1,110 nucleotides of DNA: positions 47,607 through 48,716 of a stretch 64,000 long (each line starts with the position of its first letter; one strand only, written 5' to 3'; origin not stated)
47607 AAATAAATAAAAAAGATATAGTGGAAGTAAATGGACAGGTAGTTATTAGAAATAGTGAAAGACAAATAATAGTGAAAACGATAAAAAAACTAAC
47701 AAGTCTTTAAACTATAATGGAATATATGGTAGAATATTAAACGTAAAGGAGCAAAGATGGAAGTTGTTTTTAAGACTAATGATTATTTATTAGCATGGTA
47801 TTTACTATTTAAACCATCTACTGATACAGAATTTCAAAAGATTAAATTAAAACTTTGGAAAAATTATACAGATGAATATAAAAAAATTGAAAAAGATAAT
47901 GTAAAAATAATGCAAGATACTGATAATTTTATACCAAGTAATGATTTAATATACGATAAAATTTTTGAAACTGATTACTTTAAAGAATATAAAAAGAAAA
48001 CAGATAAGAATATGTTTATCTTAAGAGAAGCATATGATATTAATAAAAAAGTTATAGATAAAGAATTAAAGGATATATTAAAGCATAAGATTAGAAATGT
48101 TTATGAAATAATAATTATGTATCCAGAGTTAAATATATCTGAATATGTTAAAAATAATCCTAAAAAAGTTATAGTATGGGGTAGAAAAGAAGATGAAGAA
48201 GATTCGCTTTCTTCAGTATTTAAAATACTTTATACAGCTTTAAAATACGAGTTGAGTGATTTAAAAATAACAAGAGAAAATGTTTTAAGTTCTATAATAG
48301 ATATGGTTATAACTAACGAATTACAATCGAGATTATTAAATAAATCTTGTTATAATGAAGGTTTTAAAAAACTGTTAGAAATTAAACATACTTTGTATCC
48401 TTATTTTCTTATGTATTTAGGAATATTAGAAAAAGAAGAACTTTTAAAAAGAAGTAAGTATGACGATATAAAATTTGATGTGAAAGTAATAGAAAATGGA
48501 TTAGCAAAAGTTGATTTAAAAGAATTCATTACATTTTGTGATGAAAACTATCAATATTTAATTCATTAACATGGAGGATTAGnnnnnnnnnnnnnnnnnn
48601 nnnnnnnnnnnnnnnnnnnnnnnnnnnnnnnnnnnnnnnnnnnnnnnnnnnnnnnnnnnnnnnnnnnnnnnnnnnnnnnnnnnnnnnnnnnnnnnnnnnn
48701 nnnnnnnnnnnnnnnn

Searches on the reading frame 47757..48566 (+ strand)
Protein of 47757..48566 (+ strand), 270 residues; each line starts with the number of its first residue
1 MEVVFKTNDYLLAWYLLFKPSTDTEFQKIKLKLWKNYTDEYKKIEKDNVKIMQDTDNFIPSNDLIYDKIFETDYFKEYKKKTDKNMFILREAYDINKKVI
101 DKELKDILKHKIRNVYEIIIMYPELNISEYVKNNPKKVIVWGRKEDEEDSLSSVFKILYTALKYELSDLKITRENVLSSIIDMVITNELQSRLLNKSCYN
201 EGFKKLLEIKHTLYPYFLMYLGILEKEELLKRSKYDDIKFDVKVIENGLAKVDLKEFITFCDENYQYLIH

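Call 4: search_protein_families(library=pfam, proteins=[window:47757-48566:+], max_evalue=0.01)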
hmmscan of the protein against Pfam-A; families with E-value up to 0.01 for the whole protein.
window:47757-48566:+ (270 aa): 0 families

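Call 74: search_protein_families(library=ncbifam, proteins=[window:47757-48566:+], max_evalue=0.001)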
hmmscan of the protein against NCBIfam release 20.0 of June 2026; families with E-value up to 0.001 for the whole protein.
window:47757-48566:+ (270 aa): 0 families
